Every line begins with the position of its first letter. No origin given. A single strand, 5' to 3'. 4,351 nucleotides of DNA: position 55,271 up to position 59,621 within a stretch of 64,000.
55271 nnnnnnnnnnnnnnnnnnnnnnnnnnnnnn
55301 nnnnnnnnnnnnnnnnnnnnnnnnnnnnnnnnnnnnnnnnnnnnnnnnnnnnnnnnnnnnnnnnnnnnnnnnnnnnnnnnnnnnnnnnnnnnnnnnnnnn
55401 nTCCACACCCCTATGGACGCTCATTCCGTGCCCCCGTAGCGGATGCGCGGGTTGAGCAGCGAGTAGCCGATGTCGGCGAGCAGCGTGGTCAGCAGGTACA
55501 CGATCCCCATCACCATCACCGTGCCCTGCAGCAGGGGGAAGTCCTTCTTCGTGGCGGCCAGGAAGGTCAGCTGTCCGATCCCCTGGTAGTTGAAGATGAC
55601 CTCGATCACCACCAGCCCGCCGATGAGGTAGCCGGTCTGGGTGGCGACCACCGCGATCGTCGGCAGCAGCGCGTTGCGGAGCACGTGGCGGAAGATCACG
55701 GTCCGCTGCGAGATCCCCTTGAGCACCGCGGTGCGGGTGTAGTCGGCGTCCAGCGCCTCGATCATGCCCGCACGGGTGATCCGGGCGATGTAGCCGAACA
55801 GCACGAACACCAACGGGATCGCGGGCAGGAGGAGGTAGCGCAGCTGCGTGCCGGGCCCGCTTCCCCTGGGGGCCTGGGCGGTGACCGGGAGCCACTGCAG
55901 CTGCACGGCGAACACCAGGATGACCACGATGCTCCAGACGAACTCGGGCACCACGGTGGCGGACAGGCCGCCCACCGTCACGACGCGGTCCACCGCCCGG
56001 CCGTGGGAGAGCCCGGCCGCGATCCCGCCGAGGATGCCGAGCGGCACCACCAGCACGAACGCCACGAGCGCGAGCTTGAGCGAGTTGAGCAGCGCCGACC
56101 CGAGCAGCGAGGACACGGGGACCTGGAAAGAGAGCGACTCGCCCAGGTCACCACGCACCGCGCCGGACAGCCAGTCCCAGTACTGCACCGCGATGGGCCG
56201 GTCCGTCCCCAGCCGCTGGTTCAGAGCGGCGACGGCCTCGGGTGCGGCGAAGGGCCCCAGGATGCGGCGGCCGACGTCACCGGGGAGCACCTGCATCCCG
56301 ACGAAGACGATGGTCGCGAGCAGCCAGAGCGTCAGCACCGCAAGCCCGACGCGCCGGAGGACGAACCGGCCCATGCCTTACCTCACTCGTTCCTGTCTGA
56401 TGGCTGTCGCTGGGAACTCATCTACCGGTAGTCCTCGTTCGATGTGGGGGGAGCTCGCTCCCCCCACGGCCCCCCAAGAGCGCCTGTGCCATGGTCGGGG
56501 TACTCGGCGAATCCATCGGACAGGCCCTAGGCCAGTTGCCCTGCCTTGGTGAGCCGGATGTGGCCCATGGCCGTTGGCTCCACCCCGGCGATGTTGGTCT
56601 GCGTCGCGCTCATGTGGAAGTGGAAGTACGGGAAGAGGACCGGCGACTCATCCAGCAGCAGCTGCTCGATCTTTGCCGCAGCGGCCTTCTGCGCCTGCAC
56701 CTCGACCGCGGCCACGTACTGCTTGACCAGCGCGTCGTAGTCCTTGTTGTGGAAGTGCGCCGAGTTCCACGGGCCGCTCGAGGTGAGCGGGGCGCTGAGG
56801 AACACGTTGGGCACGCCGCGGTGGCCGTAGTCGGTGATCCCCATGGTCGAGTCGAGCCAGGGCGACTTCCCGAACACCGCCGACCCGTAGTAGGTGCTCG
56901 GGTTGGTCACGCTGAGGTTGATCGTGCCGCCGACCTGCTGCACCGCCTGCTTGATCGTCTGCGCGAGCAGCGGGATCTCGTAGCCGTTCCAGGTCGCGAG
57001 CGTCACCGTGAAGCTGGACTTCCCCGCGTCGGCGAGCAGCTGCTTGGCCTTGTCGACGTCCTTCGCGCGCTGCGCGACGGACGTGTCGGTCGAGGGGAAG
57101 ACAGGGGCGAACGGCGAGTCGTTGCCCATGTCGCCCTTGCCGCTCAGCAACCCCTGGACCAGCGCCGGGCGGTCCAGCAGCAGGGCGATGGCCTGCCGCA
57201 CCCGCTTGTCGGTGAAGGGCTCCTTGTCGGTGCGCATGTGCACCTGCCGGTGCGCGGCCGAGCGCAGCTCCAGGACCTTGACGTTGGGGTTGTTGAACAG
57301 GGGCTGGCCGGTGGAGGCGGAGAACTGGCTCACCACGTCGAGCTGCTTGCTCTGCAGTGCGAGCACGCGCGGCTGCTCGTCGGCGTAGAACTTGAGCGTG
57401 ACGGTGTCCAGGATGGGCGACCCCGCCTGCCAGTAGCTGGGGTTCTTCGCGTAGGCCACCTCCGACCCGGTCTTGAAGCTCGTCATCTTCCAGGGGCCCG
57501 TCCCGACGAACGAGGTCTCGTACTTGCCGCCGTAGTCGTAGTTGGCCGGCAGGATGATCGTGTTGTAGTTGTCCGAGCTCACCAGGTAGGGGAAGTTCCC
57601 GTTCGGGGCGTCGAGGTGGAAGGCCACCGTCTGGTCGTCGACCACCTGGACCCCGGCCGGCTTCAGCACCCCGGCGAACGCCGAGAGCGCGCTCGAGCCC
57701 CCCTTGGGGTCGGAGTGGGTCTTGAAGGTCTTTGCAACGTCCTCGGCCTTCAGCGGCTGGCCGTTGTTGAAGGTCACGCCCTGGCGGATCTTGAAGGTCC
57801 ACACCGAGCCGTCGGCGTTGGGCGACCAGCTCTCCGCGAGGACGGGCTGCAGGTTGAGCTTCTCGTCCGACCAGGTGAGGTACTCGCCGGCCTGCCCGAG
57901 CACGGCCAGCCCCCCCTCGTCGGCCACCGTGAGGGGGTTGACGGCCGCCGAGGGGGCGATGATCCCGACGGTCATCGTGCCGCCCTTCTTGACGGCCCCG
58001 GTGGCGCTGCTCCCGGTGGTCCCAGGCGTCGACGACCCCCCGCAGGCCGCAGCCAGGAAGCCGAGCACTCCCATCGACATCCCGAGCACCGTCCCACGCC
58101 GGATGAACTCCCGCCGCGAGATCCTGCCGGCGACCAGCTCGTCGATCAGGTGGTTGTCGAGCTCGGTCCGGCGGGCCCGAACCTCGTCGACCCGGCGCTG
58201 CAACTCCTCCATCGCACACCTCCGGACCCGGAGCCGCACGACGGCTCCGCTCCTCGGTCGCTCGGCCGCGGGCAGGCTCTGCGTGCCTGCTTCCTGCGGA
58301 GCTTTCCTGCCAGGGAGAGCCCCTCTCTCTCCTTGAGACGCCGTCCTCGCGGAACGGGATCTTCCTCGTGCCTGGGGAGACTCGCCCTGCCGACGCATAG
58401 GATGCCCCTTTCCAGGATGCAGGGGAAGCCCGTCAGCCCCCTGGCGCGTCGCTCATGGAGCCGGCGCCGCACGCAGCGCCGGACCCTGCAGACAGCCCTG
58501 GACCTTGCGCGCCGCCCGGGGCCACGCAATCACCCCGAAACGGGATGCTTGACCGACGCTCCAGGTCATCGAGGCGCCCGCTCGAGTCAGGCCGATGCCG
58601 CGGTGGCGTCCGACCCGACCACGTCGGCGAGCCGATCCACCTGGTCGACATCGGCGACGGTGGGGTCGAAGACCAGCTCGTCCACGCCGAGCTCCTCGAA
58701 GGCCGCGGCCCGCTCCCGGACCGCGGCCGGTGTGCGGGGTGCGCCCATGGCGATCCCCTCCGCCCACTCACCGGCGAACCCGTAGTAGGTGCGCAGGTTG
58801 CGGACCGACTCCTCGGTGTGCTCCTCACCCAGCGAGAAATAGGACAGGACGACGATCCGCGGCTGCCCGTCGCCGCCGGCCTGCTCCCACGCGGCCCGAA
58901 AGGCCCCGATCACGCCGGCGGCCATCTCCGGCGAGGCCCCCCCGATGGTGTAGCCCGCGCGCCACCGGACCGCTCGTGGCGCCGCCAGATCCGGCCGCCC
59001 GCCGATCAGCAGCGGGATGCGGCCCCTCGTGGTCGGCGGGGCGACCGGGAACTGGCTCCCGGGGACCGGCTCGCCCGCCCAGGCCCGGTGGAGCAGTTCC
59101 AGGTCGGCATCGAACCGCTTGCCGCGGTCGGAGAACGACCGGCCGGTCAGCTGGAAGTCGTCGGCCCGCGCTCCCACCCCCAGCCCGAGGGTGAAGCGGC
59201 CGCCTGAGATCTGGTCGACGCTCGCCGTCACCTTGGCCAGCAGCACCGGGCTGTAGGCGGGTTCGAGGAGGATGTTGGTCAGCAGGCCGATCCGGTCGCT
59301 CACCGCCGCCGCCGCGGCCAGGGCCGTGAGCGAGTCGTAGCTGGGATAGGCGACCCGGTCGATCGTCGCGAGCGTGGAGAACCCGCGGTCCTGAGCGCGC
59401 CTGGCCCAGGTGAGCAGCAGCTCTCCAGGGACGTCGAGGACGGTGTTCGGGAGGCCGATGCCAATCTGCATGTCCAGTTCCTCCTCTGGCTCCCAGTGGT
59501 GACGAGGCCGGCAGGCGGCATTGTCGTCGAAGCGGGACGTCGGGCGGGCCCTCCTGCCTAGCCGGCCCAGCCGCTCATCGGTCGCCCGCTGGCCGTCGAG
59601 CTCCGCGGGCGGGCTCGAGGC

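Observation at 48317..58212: Fae-like formaldehyde-activating enzyme embedded between two Zn-ADHs, an enolase-superfamily enzyme and a Dpp-type ABC importer, with an LLM oxidoreductase downstream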

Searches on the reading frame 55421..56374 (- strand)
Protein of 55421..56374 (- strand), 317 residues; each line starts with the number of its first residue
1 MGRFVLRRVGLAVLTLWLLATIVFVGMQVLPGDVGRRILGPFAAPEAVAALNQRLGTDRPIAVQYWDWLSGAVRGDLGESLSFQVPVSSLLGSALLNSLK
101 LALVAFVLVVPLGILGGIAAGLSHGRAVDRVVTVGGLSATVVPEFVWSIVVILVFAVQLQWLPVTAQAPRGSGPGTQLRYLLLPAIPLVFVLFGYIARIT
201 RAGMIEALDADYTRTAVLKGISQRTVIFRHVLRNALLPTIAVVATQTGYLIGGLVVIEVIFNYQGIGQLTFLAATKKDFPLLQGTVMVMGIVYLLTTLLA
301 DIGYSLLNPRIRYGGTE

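Call 8: search_protein_families(library=pfam, proteins=[window:55421-56374:-], max_evalue=0.01)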
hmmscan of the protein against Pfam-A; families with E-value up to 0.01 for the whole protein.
window:55421-56374:- (317 aa): 2 families
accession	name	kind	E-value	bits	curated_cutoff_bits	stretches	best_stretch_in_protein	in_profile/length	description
PF00528.27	BPD_transp_1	-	5.8e-33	114.6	26.4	1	113-312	1-183/184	Binding-protein-dependent transport system inner membrane component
PF19300.4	BPD_transp_1_N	-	5.7e-13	49.5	23.8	1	1-76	1-76/114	Binding-prot-dependent transport system membrane comp, N-term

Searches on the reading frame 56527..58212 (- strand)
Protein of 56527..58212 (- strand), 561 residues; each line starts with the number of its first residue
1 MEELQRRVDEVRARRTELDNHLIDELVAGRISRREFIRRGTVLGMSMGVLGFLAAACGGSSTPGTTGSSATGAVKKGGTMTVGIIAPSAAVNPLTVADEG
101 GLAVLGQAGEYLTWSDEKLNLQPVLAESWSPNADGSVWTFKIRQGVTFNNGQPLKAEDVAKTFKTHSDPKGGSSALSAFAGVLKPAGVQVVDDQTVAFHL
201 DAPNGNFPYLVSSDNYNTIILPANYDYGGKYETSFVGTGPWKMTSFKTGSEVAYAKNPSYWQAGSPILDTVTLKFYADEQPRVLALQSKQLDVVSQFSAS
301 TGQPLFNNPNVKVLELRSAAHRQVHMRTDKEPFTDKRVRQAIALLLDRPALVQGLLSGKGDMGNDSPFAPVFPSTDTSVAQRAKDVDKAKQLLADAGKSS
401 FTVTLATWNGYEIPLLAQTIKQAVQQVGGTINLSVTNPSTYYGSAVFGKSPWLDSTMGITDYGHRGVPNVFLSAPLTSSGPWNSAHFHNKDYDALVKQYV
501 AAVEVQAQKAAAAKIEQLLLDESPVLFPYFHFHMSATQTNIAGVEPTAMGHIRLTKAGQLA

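Call 8: search_protein_families(library=pfam, proteins=[window:56527-58212:-], max_evalue=0.01)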
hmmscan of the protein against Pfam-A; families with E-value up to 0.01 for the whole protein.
window:56527-58212:- (561 aa): 1 family
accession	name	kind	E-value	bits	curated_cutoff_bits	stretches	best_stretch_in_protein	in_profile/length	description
PF00496.27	SBP_bac_5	-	4.1e-77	260.2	32.4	1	121-442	2-331/368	Bacterial extracellular solute-binding proteins, family 5 Middle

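Call 9: search_protein_families(library=ncbifam, proteins=[window:56527-58212:-], max_evalue=0.00001)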
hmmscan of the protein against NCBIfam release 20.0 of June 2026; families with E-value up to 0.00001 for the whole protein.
window:56527-58212:- (561 aa): 10 families
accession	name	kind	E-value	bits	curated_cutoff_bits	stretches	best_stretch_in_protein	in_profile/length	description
NF045468.1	Opp5A_nikA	equivalog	1.7e-52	178.6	600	1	106-553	42-481/488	nickel ABC transporter substrate-binding protein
NF045467.1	Opp4A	equivalog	9.1e-37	126.5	650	1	68-552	25-549/556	oligopeptide ABC transporter substrate-binding protein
TIGR02294.1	nickel_nikA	equivalog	8e-36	123.6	393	1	118-398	45-327/501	nickel ABC transporter substrate-binding protein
TIGR04028.1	SBP_KPN_01854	hypoth_equivalog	8.2e-32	110.4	468.5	1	103-413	25-346/509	TIGR04028 family ABC transporter substrate-binding protein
NF011942.0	PRK15413.1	equivalog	2.4e-31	109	594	1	111-541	61-493/512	glutathione ABC transporter substrate-binding protein GsiB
NF047575.1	opine_bind_CntA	exception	7.9e-26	90.7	800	1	120-398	76-360/535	staphylopine-dependent metal ABC transporter substrate-binding lipoprotein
NF011684.0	PRK15104.1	equivalog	3.6e-24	85.4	947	1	111-532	72-511/543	oligopeptide ABC transporter substrate-binding protein OppA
NF043070.1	DppA_dipep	equivalog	4.5e-20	71.7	1005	1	120-406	73-377/535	dipeptide ABC transporter periplasmic-binding protein DppA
NF011689.0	PRK15109.1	equivalog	6.9e-20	71.2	560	1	120-545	78-524/547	ABC transporter substrate-binding protein SapA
NF007287.0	PRK09755.1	equivalog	5.3e-14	51.9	1098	1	92-531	47-503/535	ABC transporter substrate-binding protein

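Call 21: search_solved_structures(query=window:56527-58212:-, max_evalue=1e-20)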
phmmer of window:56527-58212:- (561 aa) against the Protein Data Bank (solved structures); distinct sequences matched with E-value up to 1e-20: 21.
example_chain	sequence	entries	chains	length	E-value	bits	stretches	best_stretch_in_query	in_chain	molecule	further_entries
5u4o_A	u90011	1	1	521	4.5e-47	164.1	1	49-554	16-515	ABC transporter substrate-binding protein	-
8upi_A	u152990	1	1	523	1.9e-39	138.9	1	75-504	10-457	Peptide ABC transporter substrate-binding protein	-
5isu_A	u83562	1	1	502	1.2e-33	119.8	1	68-531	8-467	Lmo0135 protein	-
3t66_A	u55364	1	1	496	7.9e-30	107.2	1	115-504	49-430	Nickel ABC transporter (Nickel-binding protein)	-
8ay0_A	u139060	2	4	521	2.7e-29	105.4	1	120-555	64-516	Dipeptide-binding protein DppE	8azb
1xoc_A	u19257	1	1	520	2.9e-29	105.3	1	59-399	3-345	Oligopeptide-binding protein appA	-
6hlx_A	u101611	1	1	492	1.9e-28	102.7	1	121-527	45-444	AgaA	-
1uqw_A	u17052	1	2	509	2.3e-28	102.4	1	89-542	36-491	PUTATIVE BINDING PROTEIN YLIB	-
6tfq_A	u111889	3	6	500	8.3e-26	93.9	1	116-438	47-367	ABC transporter substrate-binding protein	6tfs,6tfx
7kz8_A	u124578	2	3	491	1.4e-24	89.9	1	77-448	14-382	Peptide/nickel transport system substrate-binding protein AapF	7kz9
4zec_A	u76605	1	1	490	1.8e-23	86.2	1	119-440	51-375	ABC transporter, substrate binding protein (Agrocinopines A and B)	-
8cke_A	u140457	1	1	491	1.8e-23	86.2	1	119-440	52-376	ABC transporter substrate-binding protein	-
4ra1_A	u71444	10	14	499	1.9e-23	86.2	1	119-440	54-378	ABC transporter, substrate binding protein (Agrocinopines A and B) | ABC transporter substrate-binding protein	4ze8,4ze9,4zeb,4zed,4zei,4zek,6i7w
3m8u_A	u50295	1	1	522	7.3e-23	84.2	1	119-544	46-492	Heme-binding protein A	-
8ch1_A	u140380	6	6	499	1.2e-22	83.5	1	118-434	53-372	Agrocinopine utilization periplasmic binding protein AccA | AccA | ABC transporter substrate binding protein (Agrocinopine)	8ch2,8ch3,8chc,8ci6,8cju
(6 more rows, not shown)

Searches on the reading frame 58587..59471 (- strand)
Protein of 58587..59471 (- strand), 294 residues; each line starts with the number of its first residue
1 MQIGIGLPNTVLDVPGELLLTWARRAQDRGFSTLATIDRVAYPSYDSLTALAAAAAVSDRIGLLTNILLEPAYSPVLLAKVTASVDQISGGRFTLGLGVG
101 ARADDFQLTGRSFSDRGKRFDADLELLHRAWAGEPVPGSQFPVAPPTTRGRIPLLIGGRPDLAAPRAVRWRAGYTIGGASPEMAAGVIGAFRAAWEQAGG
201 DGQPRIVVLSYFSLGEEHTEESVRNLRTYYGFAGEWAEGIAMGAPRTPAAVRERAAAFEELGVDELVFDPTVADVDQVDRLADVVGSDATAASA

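Call 8: search_protein_families(library=pfam, proteins=[window:58587-59471:-], max_evalue=0.01)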
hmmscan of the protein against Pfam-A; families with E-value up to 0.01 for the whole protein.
window:58587-59471:- (294 aa): 1 family
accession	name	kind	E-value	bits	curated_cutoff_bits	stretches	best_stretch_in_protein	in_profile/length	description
PF00296.26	Bac_luciferase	-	1.5e-30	107.1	27.9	1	19-265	25-290/314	Luciferase-like monooxygenase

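Call 9: search_protein_families(library=ncbifam, proteins=[window:58587-59471:-], max_evalue=0.00001)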
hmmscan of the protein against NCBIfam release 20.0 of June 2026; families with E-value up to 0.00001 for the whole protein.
window:58587-59471:- (294 aa): 20 families
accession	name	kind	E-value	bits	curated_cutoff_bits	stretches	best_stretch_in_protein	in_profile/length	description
TIGR03619.1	F420_Rv2161c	subfamily_domain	3e-39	135.1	166.9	1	22-269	3-246/247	TIGR03619 family F420-dependent LLM class oxidoreductase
TIGR03621.1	F420_MSMEG_2516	subfamily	3.1e-20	72.5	213.15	1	16-159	13-158/295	TIGR03621 family F420-dependent LLM class oxidoreductase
TIGR03571.1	lucif_BA3436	subfamily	4.9e-19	68.7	303.9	1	44-219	66-246/304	TIGR03571 family LLM class oxidoreductase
TIGR03560.1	F420_Rv1855c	subfamily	1.3e-14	54.6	231.4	1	22-197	18-214/227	TIGR03560 family F420-dependent LLM class oxidoreductase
TIGR04027.1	LLM_KPN_01858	hypoth_equivalog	6.8e-14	51.6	412.9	1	48-145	55-152/326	putative FMN-dependent luciferase-like monooxygenase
TIGR04020.1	seco_metab_LLM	subfamily_domain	3e-11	43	244.45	1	18-137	20-143/341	MupA/Atu3671 family FMN-dependent luciferase-like monooxygenase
TIGR04024.1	F420_NP1902A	hypoth_equivalog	4.8e-11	42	345.4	1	20-136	18-131/330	TIGR04024 family LLM class F420-dependent oxidoreductase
TIGR03856.1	F420_MSMEG_2906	subfamily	7.2e-11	42.1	243.7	1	43-160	49-159/249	LLM class F420-dependent oxidoreductase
TIGR03564.1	F420_MSMEG_4879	subfamily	4.3e-10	39.7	234.25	1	21-146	3-127/265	TIGR03564 family F420-dependent LLM class oxidoreductase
TIGR03617.1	F420_MSMEG_2256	subfamily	1.2e-09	37.5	278.15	1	23-119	1-93/318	TIGR03617 family F420-dependent LLM class oxidoreductase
TIGR03857.1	F420_MSMEG_2249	hypoth_equivalog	5.4e-09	35.7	218.4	1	9-136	8-129/329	TIGR03857 family LLM class F420-dependent oxidoreductase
NF002619.0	PRK02271.1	equivalog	7.4e-09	35.3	276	1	16-199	13-199/329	5,10-methylenetetrahydromethanopterin reductase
TIGR03559.1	F420_Rv3520c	subfamily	2.3e-08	33.5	335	1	41-101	35-94/325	LLM class F420-dependent oxidoreductase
TIGR03841.1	F420_Rv3093c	subfamily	2.9e-08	33.5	213.65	1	13-139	6-129/298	LLM class F420-dependent oxidoreductase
TIGR03555.1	F420_mer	equivalog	1.1e-07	31.5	348.7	1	17-136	12-128/325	5,10-methylenetetrahydromethanopterin reductase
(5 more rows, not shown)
